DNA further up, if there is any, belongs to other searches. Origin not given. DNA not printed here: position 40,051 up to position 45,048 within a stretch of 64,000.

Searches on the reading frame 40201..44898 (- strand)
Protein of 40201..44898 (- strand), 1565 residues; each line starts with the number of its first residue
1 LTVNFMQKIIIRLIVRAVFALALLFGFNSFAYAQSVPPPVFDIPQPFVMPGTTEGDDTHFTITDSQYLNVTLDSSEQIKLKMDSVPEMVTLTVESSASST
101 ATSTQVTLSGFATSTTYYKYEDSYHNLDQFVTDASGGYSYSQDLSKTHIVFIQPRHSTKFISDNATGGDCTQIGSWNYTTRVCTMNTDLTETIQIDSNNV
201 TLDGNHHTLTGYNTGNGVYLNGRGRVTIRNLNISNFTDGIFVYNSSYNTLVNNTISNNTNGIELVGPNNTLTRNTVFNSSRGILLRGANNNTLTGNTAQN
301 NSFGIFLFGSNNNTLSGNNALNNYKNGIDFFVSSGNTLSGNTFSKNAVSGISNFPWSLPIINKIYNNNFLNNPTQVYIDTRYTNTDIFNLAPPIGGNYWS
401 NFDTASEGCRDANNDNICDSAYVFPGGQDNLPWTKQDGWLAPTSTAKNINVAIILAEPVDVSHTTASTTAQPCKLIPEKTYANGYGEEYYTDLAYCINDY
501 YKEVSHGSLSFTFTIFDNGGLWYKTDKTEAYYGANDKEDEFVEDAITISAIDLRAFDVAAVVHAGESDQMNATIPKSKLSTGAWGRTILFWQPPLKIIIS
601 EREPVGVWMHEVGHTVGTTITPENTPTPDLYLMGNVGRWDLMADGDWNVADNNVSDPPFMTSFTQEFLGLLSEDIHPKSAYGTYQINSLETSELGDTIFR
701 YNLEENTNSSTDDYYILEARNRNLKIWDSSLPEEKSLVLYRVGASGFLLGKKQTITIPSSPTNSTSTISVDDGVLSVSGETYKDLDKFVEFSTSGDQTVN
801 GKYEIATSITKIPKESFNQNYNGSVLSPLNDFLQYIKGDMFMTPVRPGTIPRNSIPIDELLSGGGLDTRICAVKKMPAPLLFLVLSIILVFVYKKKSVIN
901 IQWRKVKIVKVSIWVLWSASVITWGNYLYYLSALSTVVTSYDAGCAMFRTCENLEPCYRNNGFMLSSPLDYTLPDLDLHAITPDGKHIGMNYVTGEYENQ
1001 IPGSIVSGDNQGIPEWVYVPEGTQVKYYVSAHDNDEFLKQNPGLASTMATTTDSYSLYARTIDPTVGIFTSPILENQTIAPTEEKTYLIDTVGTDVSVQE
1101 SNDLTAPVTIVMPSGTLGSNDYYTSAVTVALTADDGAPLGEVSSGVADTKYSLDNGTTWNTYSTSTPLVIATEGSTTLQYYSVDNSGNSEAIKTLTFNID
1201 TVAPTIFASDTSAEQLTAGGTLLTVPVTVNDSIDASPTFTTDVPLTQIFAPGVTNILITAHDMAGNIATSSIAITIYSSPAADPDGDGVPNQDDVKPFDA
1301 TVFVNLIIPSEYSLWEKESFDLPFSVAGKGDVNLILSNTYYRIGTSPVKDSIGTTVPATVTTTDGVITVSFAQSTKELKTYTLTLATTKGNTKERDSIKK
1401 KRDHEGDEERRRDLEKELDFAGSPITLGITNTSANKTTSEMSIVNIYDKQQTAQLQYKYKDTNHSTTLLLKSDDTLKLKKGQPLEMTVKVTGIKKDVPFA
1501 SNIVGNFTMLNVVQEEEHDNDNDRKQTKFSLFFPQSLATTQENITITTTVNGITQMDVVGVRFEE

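Call 98: search_protein_families(library=pfam, proteins=[window:40201-44898:-], max_evalue=0.001)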
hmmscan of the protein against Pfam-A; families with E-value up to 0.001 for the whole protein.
window:40201-44898:- (1565 aa): 3 families
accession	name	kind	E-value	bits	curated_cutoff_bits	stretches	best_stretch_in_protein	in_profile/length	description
PF05048.19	NosD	-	9.6e-31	107.3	23.6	1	204-403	14-211/212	Periplasmic copper-binding protein (NosD)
PF13229.12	Beta_helix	-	1.3e-21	77.3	25.9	2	262-385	26-151/158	Right handed beta helix region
PF05547.17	Peptidase_M6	-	8.2e-05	22.4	22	0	495-540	68-109/294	Immune inhibitor A peptidase M6, catalytic domain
